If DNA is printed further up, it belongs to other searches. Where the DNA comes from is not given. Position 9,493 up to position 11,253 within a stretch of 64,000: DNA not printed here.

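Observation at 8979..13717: Cargo mini-cluster on the tRNA-Asn island: deoxyribosyltransferase-like, oxidoreductase, TPP-dependent decarboxylase-like, Tmk-like kinase, hydrolase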

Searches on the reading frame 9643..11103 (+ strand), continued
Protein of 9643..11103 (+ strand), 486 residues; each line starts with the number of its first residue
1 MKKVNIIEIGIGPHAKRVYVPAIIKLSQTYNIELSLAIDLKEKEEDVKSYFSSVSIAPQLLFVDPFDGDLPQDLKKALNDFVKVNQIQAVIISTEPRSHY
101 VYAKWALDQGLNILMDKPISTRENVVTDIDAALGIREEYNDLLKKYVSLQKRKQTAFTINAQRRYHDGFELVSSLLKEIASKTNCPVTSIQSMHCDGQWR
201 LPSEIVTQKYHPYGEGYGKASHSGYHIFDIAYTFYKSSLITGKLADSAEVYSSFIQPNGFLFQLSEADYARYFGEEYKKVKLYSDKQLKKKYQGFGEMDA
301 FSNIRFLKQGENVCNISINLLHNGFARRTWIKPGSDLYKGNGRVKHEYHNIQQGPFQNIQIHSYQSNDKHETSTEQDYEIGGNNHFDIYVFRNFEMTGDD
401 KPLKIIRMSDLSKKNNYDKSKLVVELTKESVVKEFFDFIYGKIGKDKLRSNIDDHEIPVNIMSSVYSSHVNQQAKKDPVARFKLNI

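Call 65: search_dna_similar(query=window:9643-11103:+, collection=plasmids, mode=protein, max_rows=15)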
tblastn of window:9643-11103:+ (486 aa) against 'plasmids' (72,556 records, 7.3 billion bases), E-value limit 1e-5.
Records with a match: 11; places in all: 11; records where one place covers at least 80% of the query: 8.
Best place of each record, by identity: <60% 11.
By first word of the organism name: Streptomyces 7; Embleya 1; Kitasatospora 1; Bacillus 1; Mesorhizobium 1.
By predicted mobility (MOB-suite, as given by PLSDB): non-mobilizable 7; mobilizable 4.
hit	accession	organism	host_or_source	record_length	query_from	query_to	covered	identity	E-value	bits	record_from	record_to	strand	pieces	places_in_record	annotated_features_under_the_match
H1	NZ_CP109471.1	Streptomyces sp. NBC_01462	-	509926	5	480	98%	34.3%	2e-89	305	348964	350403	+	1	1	Gfo/Idh/MocA family oxidoreductase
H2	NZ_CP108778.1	Embleya sp. NBC_00896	-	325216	5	478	98%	34.0%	3e-91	311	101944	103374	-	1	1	Gfo/Idh/MocA family oxidoreductase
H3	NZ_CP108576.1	Streptomyces microflavus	-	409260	4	474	97%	33.3%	7e-85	292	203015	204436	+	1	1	Gfo/Idh/MocA family oxidoreductase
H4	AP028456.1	Kitasatospora purpeofusca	whole organism,soil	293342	4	480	98%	32.8%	4e-85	293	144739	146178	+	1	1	hypothetical protein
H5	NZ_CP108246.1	Streptomyces sp. NBC_00073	-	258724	4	468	96%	33.6%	9e-87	298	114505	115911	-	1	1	Gfo/Idh/MocA family oxidoreductase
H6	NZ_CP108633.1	Streptomyces sp. NBC_01136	-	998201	5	482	98%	32.5%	5e-89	304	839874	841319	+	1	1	Gfo/Idh/MocA family oxidoreductase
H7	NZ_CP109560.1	Streptomyces sp. NBC_01384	-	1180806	5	482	98%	32.2%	1e-67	306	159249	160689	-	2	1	record has no annotation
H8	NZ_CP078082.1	Bacillus tropicus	Cell culture,soil sample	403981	1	467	96%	32.9%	2e-67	242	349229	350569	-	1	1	NUDIX domain-containing protein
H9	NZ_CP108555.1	Streptomyces sp. NBC_01207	-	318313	2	361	74%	22.4%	1e-17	94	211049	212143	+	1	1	Gfo/Idh/MocA family oxidoreductase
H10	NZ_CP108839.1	Streptomyces sp. NBC_00853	-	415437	4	361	74%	22.5%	2e-16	90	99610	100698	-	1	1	Gfo/Idh/MocA family oxidoreductase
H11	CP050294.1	Mesorhizobium loti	Oxytropis kamtschatica,cell ...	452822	5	230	47%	23.8%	6e-7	60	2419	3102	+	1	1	hypothetical protein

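Call 66: search_dna_similar(query=window:9643-11103:+, collection=phages, mode=protein, max_rows=15)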
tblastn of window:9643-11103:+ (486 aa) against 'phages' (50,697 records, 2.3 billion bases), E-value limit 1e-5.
No match.

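Call 67: get_annotated_region(hit=H1, flank=10000)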
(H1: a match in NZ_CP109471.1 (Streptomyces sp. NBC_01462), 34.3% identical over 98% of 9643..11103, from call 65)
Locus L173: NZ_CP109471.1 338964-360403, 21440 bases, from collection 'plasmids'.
description: Streptomyces sp. NBC_01462 plasmid unnamed1, complete sequence
organism: Streptomyces sp. NBC_01462 (NCBI taxid 2903876)
taxonomy: Bacteria; Actinomycetota; Actinomycetes; Kitasatosporales; Streptomycetaceae; Streptomyces; Streptomyces sp. NBC 01462
host: -; source: -; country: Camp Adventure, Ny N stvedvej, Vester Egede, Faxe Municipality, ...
typing (MOB-suite, as given by PLSDB): mobilizable; replicon rep_cluster_1974; relaxase MOBP,MOBP,MOBP
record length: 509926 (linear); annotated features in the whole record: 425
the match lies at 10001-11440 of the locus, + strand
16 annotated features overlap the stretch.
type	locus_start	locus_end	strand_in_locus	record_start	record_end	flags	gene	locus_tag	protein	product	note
CDS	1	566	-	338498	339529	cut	-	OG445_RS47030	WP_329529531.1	sporulation protein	-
CDS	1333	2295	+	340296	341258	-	-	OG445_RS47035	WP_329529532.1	CoA ester lyase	-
CDS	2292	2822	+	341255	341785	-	-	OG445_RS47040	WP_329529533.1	MaoC family dehydratase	-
CDS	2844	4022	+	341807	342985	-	-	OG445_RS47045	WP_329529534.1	GNAT family N-acetyltransferase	-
CDS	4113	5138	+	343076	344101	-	-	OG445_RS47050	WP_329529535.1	aminoglycoside phosphotransferase family protein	GO:0016310 - phosphorylation [Evidence IEA]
CDS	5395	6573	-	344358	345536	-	-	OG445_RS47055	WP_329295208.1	IS701 family transposase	-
CDS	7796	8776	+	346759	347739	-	-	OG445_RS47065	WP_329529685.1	Ldh family oxidoreductase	-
CDS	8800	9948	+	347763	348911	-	-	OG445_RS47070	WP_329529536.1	LLM class flavin-dependent oxidoreductase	-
CDS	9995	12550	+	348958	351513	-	-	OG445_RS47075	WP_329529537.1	Gfo/Idh/MocA family oxidoreductase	-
CDS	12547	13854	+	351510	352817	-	-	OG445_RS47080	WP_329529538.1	hypothetical protein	-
CDS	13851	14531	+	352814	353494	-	-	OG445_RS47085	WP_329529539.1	PIG-L family deacetylase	-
CDS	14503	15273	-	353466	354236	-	-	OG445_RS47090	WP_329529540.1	GntR family transcriptional regulator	-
CDS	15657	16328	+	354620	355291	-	lexA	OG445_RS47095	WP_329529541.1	transcriptional repressor LexA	GO:0006282 - regulation of DNA repair [Evidence IEA]; GO:0006355 - regulation of DNA-templated transcription [Evidence ...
CDS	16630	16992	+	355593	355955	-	-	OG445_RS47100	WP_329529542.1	hypothetical protein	-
CDS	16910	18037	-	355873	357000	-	-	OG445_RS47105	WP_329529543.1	hypothetical protein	-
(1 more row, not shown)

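Call 68: get_annotated_region(hit=H8, flank=10000)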
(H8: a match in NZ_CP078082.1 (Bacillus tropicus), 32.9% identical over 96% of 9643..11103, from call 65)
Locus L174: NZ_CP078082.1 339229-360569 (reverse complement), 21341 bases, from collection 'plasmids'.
description: Bacillus tropicus strain EMB20 plasmid pBEMB20-1, complete sequence
organism: Bacillus tropicus (NCBI taxid 2026188)
taxonomy: Bacteria; Bacillota; Bacilli; Bacillales; Bacillaceae; Bacillus; Bacillus tropicus
host: -; source: Cell culture,soil sample; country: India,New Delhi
typing (MOB-suite, as given by PLSDB): non-mobilizable; replicon rep_cluster_164
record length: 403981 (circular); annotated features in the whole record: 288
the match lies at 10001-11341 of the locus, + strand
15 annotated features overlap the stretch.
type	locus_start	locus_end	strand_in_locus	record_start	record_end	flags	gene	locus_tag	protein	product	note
CDS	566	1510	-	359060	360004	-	-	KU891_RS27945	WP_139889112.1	nucleoside hydrolase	-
CDS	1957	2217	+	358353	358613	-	-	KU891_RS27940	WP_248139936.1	hypothetical protein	-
CDS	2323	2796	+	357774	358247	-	-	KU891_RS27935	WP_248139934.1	ClbS/DfsB family four-helix bundle protein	-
CDS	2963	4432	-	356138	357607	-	-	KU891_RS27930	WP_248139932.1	glutamate decarboxylase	GO:0006540 - glutamate decarboxylation to succinate [Evidence IEA]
CDS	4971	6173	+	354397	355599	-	-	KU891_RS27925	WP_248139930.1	macrolide family glycosyltransferase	-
CDS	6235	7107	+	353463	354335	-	-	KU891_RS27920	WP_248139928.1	alpha/beta hydrolase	-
CDS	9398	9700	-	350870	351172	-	-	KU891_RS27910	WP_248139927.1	hypothetical protein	-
CDS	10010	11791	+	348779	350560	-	-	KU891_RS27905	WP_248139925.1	NUDIX domain-containing protein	-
CDS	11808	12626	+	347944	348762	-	-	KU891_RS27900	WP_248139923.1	hypothetical protein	-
CDS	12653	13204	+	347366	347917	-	-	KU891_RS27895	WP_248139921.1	histidine phosphatase family protein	-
CDS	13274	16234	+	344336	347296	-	-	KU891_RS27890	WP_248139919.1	AMP-binding protein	-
CDS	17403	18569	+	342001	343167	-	-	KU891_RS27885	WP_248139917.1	MFS transporter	GO:0055085 - transmembrane transport [Evidence IEA]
CDS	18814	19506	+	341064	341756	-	-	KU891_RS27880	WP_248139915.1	4'-phosphopantetheinyl transferase superfamily protein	-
CDS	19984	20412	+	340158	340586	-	-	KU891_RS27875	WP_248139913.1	hypothetical protein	-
CDS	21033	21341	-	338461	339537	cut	xerS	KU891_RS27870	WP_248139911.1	tyrosine recombinase XerS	GO:0015074 - DNA integration [Evidence IEA]; GO:0006310 - DNA recombination [Evidence IEA]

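Call 69: search_protein_families(library=pfam, proteins=[L173:9995-12550:+, L173:12547-13854:+, L174:10010-11791:+, L174:11808-12626:+], max_evalue=0.01)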
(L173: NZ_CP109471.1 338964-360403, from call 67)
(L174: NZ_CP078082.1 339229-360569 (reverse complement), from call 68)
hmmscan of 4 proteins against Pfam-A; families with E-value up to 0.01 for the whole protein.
L173:9995-12550:+ (851 aa): 2 families
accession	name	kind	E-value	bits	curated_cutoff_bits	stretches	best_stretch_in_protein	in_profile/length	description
PF01636.29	APH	-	2.8e-10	40.8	23.2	1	549-780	2-235/239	Phosphotransferase enzyme family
PF01408.29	GFO_IDH_MocA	-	1.6e-09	39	24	1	3-133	2-107/120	Oxidoreductase family, NAD-binding Rossmann fold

L173:12547-13854:+ (435 aa): 1 family
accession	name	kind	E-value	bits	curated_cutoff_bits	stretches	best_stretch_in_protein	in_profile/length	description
PF09992.14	NAGPA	-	2.1e-05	25.2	25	1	316-385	87-146/169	Phosphodiester glycosidase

L174:10010-11791:+ (593 aa): 4 families
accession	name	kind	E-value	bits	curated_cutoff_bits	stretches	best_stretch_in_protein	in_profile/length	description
PF00293.34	NUDIX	-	1.3e-17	64.4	21.1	1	461-577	9-131/134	NUDIX domain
PF01408.29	GFO_IDH_MocA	-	4.1e-05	24.7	24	1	52-120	53-99/120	Oxidoreductase family, NAD-binding Rossmann fold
PF14815.12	NUDIX_4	-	0.00047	20.4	35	1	461-563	5-98/113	NUDIX domain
PF21377.3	MurD_N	-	0.0059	17.1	24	0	5-53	4-50/76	MurD N-terminal domain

L174:11808-12626:+ (272 aa): 1 family
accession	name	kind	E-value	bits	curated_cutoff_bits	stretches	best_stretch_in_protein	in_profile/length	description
PF00056.29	Ldh_1_N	-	1.6e-15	57.8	27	1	1-140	1-141/141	lactate/malate dehydrogenase, NAD binding domain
